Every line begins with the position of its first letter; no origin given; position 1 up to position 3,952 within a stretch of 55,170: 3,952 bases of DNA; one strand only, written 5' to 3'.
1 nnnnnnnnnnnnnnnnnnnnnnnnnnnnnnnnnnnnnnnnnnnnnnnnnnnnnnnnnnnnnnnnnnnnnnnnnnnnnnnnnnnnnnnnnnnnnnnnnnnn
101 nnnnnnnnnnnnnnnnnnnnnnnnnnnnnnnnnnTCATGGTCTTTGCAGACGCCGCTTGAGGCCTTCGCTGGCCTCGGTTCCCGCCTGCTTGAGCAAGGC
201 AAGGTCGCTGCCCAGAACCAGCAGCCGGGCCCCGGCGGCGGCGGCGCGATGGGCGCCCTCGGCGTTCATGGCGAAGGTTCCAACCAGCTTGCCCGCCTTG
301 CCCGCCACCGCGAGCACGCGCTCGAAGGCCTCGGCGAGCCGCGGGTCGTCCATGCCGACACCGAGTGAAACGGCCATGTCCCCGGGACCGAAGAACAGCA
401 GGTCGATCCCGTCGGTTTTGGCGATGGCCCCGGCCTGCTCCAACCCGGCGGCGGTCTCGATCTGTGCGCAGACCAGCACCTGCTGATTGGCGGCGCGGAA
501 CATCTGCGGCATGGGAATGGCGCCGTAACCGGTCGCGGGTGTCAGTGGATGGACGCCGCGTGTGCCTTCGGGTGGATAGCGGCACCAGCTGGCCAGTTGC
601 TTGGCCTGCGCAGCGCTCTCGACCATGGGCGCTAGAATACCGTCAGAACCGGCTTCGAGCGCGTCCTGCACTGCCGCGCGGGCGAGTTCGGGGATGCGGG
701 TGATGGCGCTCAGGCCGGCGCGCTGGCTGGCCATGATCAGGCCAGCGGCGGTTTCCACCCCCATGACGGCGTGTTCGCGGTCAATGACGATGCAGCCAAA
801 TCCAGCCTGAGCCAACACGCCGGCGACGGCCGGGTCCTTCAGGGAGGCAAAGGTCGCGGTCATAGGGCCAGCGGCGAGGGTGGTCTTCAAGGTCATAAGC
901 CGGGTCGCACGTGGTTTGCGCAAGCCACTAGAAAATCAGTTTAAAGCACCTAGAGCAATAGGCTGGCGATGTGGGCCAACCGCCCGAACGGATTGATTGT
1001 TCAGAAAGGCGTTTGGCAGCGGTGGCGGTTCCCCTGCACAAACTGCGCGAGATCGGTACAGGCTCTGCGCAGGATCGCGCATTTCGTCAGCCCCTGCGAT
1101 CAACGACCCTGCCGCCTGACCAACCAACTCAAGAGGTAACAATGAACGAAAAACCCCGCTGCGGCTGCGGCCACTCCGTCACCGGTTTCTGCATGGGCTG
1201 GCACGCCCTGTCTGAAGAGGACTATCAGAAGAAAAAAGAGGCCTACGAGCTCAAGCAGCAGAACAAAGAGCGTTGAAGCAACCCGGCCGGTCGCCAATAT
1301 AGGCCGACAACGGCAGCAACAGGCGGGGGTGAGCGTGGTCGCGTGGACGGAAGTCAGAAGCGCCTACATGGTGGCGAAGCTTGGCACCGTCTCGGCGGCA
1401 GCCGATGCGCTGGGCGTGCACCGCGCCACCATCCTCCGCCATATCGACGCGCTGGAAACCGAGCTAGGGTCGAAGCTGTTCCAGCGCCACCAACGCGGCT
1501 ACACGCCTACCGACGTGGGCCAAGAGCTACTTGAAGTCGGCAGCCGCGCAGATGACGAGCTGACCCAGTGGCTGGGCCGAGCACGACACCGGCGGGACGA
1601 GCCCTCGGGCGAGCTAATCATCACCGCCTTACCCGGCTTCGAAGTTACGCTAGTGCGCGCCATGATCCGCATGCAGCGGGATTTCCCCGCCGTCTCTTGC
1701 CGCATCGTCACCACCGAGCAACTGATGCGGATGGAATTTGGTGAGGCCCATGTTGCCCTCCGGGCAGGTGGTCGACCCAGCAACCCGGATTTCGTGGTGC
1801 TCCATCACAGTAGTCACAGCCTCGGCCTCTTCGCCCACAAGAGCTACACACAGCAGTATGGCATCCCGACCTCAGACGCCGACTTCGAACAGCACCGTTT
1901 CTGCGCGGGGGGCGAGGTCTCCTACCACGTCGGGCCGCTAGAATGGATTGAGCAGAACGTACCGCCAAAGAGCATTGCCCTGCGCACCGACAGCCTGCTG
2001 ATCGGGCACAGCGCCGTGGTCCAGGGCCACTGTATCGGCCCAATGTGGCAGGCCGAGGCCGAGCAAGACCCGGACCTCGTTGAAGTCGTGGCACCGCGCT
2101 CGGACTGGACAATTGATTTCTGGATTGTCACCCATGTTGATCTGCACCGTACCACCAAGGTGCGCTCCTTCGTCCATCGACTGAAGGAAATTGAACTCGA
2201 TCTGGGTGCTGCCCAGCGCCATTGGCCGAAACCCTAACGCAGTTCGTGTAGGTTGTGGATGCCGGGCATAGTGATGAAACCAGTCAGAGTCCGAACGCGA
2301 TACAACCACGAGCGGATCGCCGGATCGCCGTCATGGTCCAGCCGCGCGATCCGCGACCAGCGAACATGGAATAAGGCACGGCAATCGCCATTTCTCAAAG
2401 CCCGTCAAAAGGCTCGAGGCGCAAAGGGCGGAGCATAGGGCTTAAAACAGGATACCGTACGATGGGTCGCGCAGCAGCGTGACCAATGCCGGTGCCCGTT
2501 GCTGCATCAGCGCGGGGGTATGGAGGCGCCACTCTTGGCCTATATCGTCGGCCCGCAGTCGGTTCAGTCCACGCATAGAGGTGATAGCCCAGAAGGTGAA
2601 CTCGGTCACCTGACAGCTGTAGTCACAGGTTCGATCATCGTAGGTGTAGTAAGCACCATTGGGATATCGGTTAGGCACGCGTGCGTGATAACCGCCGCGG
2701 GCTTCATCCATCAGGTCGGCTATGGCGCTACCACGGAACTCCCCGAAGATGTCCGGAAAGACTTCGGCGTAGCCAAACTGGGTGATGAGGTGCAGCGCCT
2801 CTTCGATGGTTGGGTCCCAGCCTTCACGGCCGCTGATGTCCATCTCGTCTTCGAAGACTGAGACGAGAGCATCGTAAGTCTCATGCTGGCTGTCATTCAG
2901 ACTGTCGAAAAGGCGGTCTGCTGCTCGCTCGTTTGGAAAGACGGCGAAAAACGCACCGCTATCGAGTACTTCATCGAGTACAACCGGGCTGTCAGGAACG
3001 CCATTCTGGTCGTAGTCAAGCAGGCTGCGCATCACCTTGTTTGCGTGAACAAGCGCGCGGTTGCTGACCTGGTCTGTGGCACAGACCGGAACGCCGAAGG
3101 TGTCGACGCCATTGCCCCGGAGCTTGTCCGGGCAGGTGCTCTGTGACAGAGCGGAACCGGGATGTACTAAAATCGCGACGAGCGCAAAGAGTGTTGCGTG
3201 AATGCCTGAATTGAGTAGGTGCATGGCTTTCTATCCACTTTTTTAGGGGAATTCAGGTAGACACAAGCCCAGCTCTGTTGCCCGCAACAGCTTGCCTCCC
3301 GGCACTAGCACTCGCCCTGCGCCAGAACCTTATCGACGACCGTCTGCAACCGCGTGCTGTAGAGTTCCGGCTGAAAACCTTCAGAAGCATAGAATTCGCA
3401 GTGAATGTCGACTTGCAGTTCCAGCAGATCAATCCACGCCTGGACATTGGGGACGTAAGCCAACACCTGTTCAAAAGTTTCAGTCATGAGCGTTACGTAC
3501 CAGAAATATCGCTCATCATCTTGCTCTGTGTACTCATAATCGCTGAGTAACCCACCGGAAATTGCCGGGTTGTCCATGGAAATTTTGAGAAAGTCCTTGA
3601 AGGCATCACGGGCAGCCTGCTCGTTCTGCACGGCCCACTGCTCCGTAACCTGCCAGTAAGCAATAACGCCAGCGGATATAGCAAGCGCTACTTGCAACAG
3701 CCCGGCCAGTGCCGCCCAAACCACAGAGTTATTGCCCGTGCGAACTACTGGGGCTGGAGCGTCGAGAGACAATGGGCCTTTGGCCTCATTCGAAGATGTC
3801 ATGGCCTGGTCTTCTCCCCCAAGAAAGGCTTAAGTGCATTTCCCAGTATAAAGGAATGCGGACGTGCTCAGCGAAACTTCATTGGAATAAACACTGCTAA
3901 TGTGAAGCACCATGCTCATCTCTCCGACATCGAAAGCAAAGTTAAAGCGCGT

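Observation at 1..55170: The entire window is one perfect 2 x 27,585-nt palindrome with no spacer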

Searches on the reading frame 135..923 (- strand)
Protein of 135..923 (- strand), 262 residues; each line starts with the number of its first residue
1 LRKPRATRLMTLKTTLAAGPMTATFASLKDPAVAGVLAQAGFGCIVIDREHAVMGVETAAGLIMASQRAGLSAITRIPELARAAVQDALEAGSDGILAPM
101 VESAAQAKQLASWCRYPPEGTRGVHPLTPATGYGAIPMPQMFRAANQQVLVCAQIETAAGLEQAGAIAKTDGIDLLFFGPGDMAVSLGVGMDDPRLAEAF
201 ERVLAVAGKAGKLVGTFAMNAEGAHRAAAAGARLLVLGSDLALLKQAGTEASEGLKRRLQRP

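Call 3: search_protein_families(library=pfam, proteins=[window:135-923:-])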
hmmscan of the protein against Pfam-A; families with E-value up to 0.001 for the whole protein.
window:135-923:- (262 aa): 1 family
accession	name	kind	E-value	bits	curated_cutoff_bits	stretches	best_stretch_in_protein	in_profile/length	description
PF03328.21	HpcH_HpaI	-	3.2e-37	128.4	25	1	24-245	4-219/221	HpcH/HpaI aldolase/citrate lyase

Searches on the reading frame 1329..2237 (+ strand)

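Call 3: search_protein_families(library=pfam, proteins=[window:1329-2237:+])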
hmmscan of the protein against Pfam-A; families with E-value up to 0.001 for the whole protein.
window:1329-2237:+ (302 aa): 3 families
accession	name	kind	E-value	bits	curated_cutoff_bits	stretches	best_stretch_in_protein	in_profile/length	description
PF00126.33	HTH_1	-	7.6e-15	55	26.6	1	10-65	5-60/60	Bacterial regulatory helix-turn-helix protein, lysR family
PF03466.25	LysR_substrate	-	1.3e-14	54.5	28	1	90-287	2-206/209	LysR substrate binding domain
PF13556.12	HTH_30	-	0.00049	20.3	27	0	18-52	12-46/59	PucR C-terminal helix-turn-helix domain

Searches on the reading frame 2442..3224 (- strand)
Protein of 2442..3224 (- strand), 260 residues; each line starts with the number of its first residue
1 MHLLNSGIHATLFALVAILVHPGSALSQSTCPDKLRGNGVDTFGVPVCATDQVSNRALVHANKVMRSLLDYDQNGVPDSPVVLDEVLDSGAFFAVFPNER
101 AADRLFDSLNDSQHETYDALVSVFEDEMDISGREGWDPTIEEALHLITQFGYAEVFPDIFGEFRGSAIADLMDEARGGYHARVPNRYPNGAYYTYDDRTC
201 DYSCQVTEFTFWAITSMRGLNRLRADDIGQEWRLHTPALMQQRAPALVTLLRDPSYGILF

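Call 3: search_protein_families(library=pfam, proteins=[window:2442-3224:-])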
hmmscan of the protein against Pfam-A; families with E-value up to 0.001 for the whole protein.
window:2442-3224:- (260 aa): 0 families

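Call 23: find_encoding_contigs(protein=window:2442-3224:-, flank=10000, max_places=8)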
Protein window:2442-3224:- (260 aa): 23 contigs read that carry it; 8 places shown.
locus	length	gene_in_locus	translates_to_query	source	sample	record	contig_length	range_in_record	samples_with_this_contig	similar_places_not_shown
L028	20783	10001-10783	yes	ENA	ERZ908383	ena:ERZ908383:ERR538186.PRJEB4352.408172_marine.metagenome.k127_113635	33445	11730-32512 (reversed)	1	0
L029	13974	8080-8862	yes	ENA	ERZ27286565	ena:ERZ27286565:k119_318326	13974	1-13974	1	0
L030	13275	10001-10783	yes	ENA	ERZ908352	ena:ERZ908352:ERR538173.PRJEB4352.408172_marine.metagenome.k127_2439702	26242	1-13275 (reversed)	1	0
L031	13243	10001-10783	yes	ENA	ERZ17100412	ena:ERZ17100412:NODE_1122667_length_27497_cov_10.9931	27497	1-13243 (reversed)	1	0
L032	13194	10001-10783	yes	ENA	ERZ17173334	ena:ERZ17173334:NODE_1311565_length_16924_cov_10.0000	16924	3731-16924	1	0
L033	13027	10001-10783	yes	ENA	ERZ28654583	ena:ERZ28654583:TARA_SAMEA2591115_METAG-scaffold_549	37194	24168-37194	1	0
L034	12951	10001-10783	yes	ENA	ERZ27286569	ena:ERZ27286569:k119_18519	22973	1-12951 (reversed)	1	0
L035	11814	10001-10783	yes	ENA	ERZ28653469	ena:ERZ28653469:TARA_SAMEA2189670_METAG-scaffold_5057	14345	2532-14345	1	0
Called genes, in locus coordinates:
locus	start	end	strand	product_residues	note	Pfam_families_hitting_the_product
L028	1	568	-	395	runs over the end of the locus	PF01571:GCV_T, PF08669:GCV_T_C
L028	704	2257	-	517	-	PF00501:AMP-binding, PF13193:AMP-binding_C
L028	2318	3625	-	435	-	PF11902:DUF3422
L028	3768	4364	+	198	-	PF01810:LysE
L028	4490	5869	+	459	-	PF00557:Peptidase_M24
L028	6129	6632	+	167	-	PF16867:DMSP_lyase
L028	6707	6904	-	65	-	-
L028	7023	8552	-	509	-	PF01555:N6_N4_Mtase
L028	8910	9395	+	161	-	-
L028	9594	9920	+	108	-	-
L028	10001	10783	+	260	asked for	-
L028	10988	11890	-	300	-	PF00126:HTH_1, PF03466:LysR_substrate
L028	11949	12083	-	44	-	-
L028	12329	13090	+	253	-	PF03328:HpcH_HpaI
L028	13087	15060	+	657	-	PF01494:FAD_binding_3, PF00027:cNMP_binding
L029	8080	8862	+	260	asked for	-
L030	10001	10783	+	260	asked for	-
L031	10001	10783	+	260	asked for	-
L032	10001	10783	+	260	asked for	-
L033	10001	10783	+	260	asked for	-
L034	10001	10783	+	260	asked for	-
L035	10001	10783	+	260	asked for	-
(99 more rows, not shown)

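Call 38: search_protein_families(library=phrogs, proteins=[window:2442-3224:-], max_evalue=0.01)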
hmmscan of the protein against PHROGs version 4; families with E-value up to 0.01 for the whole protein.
window:2442-3224:- (260 aa): 0 families

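Call 51: search_protein_families(library=padloc, proteins=[window:2442-3224:-], max_evalue=0.01)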
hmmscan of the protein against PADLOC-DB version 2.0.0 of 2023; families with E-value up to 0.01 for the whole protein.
window:2442-3224:- (260 aa): 1 family
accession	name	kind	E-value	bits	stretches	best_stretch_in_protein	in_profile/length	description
PDLC03141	Specificity_I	-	0.0078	13.4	0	34-92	34-91/382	Type I specificity subunit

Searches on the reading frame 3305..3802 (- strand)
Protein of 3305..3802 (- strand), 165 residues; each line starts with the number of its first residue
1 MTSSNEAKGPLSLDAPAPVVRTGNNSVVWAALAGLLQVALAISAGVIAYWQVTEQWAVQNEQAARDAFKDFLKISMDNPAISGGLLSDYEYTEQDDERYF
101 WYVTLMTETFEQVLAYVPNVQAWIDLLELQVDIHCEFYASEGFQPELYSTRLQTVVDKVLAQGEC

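Call 3: search_protein_families(library=pfam, proteins=[window:3305-3802:-])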
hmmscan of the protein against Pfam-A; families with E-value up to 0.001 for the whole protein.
window:3305-3802:- (165 aa): 0 families

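Call 38: search_protein_families(library=phrogs, proteins=[window:3305-3802:-], max_evalue=0.01)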
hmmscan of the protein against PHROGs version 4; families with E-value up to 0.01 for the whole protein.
window:3305-3802:- (165 aa): 0 families

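Call 51: search_protein_families(library=padloc, proteins=[window:3305-3802:-], max_evalue=0.01)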
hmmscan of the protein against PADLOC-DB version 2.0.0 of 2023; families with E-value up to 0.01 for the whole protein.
window:3305-3802:- (165 aa): 2 families
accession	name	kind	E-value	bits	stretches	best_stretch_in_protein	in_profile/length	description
PDLC03821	Drt1b|RTasTM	-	3.5e-22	77.3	1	27-161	15-149/151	DRT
PDLC02172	Drt1b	-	7.8e-11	40.3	1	33-139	12-121/144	-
